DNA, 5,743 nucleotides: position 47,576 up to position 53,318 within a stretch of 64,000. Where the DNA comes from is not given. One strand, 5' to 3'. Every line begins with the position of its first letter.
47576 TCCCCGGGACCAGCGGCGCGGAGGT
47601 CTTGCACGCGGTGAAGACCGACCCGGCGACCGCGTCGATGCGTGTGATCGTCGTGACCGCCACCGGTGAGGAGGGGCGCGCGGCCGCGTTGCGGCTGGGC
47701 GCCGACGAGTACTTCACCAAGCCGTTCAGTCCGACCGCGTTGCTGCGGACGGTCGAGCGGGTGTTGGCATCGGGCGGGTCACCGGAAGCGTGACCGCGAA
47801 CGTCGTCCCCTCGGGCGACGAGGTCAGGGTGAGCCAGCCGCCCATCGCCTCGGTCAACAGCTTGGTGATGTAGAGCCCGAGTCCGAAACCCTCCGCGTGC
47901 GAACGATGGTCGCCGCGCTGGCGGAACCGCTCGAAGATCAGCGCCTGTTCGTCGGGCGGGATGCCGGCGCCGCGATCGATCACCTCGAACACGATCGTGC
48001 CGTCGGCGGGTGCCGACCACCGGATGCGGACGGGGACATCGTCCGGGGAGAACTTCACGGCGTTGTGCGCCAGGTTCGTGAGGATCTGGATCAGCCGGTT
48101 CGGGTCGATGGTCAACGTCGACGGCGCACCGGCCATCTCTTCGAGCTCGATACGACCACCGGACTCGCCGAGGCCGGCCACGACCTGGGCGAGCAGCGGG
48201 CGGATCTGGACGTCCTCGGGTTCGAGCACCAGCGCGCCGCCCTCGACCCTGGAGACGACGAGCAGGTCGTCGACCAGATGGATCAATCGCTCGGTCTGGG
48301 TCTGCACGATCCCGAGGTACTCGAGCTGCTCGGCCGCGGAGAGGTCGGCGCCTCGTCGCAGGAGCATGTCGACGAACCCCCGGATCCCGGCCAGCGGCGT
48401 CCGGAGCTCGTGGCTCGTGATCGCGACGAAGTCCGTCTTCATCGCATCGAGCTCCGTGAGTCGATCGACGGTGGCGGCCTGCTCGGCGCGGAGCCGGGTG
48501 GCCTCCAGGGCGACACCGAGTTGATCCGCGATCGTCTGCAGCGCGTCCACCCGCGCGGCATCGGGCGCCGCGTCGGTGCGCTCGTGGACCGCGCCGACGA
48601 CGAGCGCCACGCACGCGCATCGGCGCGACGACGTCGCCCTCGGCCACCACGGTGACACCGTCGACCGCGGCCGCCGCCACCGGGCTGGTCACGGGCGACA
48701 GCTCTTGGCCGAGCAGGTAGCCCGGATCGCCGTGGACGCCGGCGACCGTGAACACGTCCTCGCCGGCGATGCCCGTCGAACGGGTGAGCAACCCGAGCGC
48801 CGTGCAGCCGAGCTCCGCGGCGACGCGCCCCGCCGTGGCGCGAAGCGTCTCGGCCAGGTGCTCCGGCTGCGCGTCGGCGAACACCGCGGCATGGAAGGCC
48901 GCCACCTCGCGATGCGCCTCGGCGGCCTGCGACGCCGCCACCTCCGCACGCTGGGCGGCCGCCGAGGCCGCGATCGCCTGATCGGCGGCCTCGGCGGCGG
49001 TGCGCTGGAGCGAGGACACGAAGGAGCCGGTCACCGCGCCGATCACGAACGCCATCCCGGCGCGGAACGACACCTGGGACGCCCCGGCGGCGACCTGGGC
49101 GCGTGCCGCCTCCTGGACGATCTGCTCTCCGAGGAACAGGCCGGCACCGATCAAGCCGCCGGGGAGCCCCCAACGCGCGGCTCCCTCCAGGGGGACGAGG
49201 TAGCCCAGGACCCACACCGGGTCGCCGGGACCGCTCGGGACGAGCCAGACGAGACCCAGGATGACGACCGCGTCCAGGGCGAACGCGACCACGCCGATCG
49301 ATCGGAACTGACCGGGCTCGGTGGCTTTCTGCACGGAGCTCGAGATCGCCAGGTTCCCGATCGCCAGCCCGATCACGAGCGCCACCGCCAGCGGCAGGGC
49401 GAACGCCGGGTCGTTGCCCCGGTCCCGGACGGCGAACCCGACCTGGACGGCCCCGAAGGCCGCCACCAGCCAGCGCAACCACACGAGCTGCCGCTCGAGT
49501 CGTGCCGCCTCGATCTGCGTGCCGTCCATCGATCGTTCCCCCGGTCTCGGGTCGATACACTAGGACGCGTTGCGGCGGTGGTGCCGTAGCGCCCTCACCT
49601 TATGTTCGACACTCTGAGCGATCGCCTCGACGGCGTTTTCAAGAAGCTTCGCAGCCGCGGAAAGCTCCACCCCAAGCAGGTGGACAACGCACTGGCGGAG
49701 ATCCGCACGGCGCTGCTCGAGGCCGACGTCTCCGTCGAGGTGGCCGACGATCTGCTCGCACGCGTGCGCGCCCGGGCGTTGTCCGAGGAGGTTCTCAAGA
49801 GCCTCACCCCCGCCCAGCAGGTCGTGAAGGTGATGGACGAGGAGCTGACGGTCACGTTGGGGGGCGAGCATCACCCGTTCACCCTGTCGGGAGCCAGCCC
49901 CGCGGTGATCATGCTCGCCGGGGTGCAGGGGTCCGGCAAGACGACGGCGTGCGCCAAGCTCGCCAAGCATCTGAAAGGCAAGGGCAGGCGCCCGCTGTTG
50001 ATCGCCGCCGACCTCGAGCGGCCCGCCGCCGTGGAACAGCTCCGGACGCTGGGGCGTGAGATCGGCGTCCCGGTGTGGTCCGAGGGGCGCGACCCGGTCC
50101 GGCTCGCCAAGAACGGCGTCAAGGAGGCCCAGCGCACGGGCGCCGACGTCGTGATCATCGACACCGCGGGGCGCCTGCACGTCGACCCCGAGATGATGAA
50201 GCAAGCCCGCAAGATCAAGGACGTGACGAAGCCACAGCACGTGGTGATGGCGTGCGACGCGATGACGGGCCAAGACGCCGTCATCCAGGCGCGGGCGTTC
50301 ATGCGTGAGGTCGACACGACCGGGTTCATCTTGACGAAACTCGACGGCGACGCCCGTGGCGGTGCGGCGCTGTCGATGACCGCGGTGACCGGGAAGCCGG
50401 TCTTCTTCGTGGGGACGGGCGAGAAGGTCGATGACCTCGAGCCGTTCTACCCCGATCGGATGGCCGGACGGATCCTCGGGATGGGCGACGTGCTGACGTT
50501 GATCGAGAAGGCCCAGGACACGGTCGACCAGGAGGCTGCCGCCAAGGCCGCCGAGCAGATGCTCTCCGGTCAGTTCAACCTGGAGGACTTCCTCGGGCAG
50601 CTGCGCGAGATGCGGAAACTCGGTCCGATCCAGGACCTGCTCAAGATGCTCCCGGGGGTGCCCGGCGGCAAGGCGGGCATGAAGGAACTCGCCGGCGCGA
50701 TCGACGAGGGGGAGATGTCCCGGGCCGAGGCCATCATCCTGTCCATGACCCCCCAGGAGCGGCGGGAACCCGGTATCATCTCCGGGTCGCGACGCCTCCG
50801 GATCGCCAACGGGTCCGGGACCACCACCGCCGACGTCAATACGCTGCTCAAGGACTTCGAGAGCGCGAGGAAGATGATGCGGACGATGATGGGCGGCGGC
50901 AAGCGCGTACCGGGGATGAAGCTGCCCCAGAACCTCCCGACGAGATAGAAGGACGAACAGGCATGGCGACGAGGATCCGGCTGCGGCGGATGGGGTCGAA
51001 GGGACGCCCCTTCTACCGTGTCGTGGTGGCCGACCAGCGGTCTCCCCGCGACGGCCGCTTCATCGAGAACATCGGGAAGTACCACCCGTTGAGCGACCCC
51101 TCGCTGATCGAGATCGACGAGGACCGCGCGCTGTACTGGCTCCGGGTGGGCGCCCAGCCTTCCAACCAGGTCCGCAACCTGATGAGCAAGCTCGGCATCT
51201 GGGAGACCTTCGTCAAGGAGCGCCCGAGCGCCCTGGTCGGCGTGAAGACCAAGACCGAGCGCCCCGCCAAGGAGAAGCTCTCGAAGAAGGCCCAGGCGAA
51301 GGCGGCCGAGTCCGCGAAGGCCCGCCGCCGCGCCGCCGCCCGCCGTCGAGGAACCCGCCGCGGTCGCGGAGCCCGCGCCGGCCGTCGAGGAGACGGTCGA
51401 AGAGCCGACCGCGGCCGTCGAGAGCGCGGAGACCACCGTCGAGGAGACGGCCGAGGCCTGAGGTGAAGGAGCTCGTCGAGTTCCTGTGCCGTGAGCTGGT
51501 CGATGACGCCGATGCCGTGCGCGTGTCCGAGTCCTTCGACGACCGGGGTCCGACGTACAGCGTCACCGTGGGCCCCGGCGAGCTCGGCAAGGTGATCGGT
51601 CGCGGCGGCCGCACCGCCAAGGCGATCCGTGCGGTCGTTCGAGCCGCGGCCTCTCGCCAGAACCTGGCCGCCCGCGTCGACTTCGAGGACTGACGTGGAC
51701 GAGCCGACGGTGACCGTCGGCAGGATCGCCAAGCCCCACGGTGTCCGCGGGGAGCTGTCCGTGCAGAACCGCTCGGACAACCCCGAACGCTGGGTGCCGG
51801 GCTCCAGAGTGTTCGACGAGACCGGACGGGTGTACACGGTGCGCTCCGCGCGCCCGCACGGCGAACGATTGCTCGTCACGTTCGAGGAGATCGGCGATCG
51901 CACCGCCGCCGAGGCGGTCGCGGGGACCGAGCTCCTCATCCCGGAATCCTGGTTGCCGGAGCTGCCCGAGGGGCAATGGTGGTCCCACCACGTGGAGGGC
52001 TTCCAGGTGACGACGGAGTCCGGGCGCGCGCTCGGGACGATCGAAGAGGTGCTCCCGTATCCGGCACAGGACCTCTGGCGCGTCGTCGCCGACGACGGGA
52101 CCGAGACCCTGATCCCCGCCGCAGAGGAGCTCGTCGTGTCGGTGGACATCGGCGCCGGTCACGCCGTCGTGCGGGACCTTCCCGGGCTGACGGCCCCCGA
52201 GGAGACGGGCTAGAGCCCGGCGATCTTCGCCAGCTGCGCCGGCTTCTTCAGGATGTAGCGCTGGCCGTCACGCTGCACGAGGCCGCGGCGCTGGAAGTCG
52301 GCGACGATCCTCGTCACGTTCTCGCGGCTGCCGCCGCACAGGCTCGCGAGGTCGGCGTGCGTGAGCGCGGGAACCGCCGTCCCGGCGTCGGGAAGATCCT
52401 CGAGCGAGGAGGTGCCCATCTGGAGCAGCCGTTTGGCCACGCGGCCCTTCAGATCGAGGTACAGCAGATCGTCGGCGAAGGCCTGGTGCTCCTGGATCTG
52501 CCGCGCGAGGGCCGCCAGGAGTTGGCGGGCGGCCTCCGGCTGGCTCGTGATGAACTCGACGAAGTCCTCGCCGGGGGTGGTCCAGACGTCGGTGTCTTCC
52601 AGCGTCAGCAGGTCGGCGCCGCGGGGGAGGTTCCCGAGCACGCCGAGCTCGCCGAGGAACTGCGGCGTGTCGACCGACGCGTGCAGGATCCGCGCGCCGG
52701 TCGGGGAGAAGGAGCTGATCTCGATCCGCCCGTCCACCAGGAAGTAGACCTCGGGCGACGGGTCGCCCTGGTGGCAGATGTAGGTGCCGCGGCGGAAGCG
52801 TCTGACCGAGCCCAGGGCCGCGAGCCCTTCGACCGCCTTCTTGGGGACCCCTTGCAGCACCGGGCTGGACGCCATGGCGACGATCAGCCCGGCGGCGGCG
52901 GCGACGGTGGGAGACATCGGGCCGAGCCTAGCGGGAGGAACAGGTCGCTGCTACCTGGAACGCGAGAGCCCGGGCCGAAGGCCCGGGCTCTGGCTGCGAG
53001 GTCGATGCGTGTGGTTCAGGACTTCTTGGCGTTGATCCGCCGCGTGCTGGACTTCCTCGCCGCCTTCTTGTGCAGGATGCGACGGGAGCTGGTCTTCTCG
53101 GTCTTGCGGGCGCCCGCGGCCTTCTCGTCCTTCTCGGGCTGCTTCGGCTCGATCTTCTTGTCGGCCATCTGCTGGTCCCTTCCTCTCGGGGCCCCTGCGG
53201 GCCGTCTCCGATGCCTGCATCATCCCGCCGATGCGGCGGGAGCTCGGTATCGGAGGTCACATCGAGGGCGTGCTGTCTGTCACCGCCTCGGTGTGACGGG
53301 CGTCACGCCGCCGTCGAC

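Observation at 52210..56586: Self-contained cyclic-nucleotide-responsive island inserted between rimM and trmD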

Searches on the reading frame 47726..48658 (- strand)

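Call 63: search_protein_families(library=pfam, proteins=[window:47726-48658:-], max_evalue=0.001)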
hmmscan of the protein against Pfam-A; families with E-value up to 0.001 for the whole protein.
window:47726-48658:- (310 aa): 3 families
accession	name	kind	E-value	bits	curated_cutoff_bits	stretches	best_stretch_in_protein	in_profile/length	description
PF02518.31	HATPase_c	-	1.1e-27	97.1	26.4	1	185-294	2-110/111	Histidine kinase-, DNA gyrase B-, and HSP90-like ATPase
PF00512.31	HisKA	-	3.2e-19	69.2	26.9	1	73-141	1-66/66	His Kinase A (phospho-acceptor) domain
PF13581.12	HATPase_c_2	-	0.00075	19.9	27.4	0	193-287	40-123/127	Histidine kinase-like ATPase domain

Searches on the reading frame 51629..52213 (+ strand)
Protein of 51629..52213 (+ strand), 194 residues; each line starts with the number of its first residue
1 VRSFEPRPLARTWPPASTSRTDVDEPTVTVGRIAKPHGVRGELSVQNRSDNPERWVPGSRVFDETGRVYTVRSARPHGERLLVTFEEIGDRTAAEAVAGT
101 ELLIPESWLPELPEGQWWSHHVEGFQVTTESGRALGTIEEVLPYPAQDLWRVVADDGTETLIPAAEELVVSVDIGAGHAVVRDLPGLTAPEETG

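Call 7: search_protein_families(library=pfam, proteins=[window:51629-52213:+], max_evalue=0.01)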
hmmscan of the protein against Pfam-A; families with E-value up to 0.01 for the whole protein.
window:51629-52213:+ (194 aa): 3 families
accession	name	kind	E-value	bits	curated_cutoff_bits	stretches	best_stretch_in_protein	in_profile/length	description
PF01782.24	RimM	-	1.1e-20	74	23.5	1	29-107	1-83/84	RimM N-terminal domain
PF24986.1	PRC_RimM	-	2.4e-12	46.8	27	1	120-177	2-59/69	RimM PRC barrel domain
PF05239.21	PRC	-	6.6e-07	29.7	21.2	1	121-184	8-74/78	PRC-barrel domain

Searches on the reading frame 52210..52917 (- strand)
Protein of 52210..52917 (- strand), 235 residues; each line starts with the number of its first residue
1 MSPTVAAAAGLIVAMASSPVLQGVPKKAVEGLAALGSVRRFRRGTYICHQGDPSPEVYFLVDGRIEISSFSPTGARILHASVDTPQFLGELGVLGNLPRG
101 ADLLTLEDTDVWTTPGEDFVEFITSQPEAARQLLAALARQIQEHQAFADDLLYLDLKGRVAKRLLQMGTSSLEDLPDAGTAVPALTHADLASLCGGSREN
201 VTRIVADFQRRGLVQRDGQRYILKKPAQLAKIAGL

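Call 7: search_protein_families(library=pfam, proteins=[window:52210-52917:-], max_evalue=0.01)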
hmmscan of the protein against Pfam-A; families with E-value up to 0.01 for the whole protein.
window:52210-52917:- (235 aa): 5 families
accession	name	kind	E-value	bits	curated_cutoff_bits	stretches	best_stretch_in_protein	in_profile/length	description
PF00027.35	cNMP_binding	-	9e-18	64.5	27.5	1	39-124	2-87/89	Cyclic nucleotide-binding domain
PF13545.12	HTH_Crp_2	-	2.7e-14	53.3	27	1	158-232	1-70/70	Crp-like helix-turn-helix domain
PF00325.26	Crp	-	6.5e-07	29.4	21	1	184-213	2-31/32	Bacterial regulatory proteins, crp family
PF25213.1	HVO_A0261_N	-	2.5e-06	27.7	35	1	185-223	25-63/86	HVO_A0261 N-terminal domain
PF12802.13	MarR_2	-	0.00082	19.9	27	1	183-216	18-52/61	MarR family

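Call 34: search_protein_families(library=ncbifam, proteins=[window:52210-52917:-], max_evalue=0.1)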
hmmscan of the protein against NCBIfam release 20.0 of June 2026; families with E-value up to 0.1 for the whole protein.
window:52210-52917:- (235 aa): 15 families
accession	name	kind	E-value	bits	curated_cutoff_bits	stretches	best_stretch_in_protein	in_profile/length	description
NF008732.0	PRK11753.1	equivalog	1.2e-18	67.4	266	1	26-221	13-208/214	cAMP-activated global transcriptional regulator CRP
NF052518.1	TransRegLdrP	equivalog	5.4e-11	42.9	300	1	39-221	2-176/195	transcriptional regulator LdrP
NF010499.0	PRK13918.1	equivalog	2.7e-09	36.8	274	1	40-233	16-201/205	CRP/FNR family transcriptional regulator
TIGR03697.1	NtcA_cyano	equivalog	8.2e-09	35.5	244.95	1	46-231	3-190/193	global nitrogen regulator NtcA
NF050815.1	TransActFtrBCaul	equivalog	9.1e-08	31.6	300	1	17-233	13-223/251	transcriptional activator FtrB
NF053664.1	TransRegPtrACyano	equivalog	2.4e-07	30.3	300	1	56-223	29-189/196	Crp/Fnr family transcriptional regulator PtrA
NF006901.0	PRK09392.1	equivalog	4.5e-07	29.4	211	1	18-233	12-221/236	transcriptional activator FtrB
NF050806.1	TransRegFixKCaul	equivalog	4.5e-07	29.3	300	1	32-223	19-203/215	transcriptional regulator FixK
NF058543.1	ActPatMycb56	equivalog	1.3e-06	27.5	460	1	20-140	3-120/317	acetyltransferase Pat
NF007707.0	PRK10402.1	subfamily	1.9e-06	27.6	180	1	37-233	32-218/226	transcriptional regulator YeiL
NF041163.2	encap_f2b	equivalog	0.00088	18.5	400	1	18-143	76-203/450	family 2B encapsulin nanocompartment shell protein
TIGR03896.1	cyc_nuc_ocin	subfamily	0.0039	16.6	161.05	1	27-140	152-265/317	bacteriocin-type transport-associated protein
NF045989.1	TransRegFnrLRhodb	equivalog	0.069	12.4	300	0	102-223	99-224/245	transcriptional regulator FnrL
NF008365.0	PRK11161.1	subfamily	0.089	12.1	228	1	124-234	134-244/250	fumarate/nitrate reduction transcriptional regulator Fnr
NF008122.0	PRK10870.1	equivalog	0.094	12.4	157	0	188-217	75-104/176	transcriptional repressor MprA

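Call 47: search_solved_structures(query=window:52210-52917:-, max_evalue=0.00001, show_alignments=3)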
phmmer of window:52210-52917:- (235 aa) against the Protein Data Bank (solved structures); distinct sequences matched with E-value up to 0.00001: 54.
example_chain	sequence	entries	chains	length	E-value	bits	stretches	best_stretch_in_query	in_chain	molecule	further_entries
3d0s_A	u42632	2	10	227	2.1e-25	93.1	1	15-231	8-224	TRANSCRIPTIONAL REGULATORY PROTEIN | PROBABLE TRANSCRIPTIONAL REGULATORY PROTEIN (PROBABLY CRP/ FNR-FAMILY)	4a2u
3r6s_A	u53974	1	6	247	2.2e-25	93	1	14-231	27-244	transcription regulator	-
3mzh_A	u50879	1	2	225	2.2e-25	93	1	15-231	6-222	PROBABLE TRANSCRIPTIONAL REGULATORY PROTEIN (PROBABLY CRP/FNR-FAMILY)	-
4byy_A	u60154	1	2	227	2.3e-25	93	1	15-231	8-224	TRANSCRIPTIONAL REGULATOR, CRP/FNR FAMILY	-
3h3u_A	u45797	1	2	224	2.3e-25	92.9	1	15-231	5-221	PROBABLE TRANSCRIPTIONAL REGULATORY PROTEIN (PROBABLY CRP/FNR-FAMILY)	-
4cyd_A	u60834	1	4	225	2.6e-25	92.7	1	16-231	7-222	PROBABLE TRANSCRIPTION REGULATOR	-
3i54_A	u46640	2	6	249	2.7e-25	92.7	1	15-231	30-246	Transcriptional regulator, Crp/Fnr family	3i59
7pza_A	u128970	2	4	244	1.2e-20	77.5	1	17-217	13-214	Putative cAMP-binding protein-catabolite gene activator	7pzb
7ets_A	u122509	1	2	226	2.2e-19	73.4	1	40-231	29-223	Crp/Fnr family transcriptional regulator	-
4ev0_A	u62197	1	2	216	2.5e-15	60.1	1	16-230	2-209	Transcription regulator, Crp family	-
4i0b_A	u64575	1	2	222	2.9e-13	53.3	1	38-222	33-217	Catabolite gene activator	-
4i0a_A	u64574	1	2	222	3.2e-13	53.2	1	38-222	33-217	Catabolite gene activator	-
4i01_A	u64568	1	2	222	4.4e-13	52.8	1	38-222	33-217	Catabolite gene activator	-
1g6n_A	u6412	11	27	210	1e-12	51.6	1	38-222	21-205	CATABOLITE GENE ACTIVATOR PROTEIN | PROTEIN (CATABOLITE GENE ACTIVATOR PROTEIN) | Catabolite gene activator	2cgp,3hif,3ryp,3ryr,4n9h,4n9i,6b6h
2xgx_A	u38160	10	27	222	1e-12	51.6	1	38-229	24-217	GLOBAL NITROGEN REGULATOR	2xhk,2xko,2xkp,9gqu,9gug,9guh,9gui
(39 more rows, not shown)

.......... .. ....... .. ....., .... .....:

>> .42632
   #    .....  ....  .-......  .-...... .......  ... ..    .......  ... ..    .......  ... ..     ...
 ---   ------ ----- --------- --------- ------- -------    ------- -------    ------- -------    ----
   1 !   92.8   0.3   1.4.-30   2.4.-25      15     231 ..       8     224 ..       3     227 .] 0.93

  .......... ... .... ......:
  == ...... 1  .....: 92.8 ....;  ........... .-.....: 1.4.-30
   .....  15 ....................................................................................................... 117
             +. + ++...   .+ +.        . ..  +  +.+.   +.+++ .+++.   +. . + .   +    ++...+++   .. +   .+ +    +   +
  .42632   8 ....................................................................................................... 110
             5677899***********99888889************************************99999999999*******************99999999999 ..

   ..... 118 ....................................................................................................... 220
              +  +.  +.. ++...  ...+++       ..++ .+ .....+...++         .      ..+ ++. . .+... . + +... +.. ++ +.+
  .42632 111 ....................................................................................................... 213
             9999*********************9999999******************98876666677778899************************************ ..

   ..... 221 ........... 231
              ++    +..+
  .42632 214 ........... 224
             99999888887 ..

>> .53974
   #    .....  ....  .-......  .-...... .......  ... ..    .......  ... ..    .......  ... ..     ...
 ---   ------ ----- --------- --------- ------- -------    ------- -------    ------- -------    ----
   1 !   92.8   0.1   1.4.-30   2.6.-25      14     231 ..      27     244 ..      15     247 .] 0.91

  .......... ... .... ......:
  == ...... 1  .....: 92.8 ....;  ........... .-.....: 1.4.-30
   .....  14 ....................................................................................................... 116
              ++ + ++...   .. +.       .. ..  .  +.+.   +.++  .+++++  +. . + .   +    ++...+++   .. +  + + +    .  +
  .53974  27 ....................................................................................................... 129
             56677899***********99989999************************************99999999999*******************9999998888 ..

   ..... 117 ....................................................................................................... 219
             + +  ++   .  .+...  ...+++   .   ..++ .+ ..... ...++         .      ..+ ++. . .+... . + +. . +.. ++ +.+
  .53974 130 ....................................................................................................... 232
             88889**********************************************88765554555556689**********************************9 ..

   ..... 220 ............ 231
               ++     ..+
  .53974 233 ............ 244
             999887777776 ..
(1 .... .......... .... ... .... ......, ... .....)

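Call 55: search_protein_families(library=padloc, proteins=[window:52210-52917:-], max_evalue=0.01)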
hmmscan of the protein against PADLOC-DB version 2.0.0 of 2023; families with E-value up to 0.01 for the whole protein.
window:52210-52917:- (235 aa): 5 families
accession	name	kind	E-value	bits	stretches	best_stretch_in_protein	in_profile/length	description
PDLC02371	PycTIR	-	6.8e-13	46.6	1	11-147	13-144/288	-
PDLC00731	Effector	-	6.7e-12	43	1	10-147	15-147/306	TIR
PDLC00732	Effector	-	2.6e-08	31.2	1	12-146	13-142/301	TIR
PDLC00730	Effector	-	1.3e-06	25.9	1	27-133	47-150/299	TIR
PDLC00734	PycC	-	0.0085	13.2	0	32-113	29-110/374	Pycsar cyclase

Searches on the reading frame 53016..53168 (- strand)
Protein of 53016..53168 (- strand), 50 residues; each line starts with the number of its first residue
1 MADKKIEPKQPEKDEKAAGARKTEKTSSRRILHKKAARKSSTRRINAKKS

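Call 7: search_protein_families(library=pfam, proteins=[window:53016-53168:-], max_evalue=0.01)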
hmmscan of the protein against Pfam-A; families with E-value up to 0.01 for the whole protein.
window:53016-53168:- (50 aa): 0 families

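Call 34: search_protein_families(library=ncbifam, proteins=[window:53016-53168:-], max_evalue=0.1)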
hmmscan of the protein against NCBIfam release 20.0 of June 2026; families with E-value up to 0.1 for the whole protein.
window:53016-53168:- (50 aa): 0 families

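Call 55: search_protein_families(library=padloc, proteins=[window:53016-53168:-], max_evalue=0.01)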
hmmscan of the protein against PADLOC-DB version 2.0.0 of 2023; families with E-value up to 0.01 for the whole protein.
window:53016-53168:- (50 aa): 0 families

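Call 81: search_protein_families(library=phrogs, proteins=[window:53016-53168:-], max_evalue=0.01)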
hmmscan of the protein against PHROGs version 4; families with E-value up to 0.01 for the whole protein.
window:53016-53168:- (50 aa): 0 families
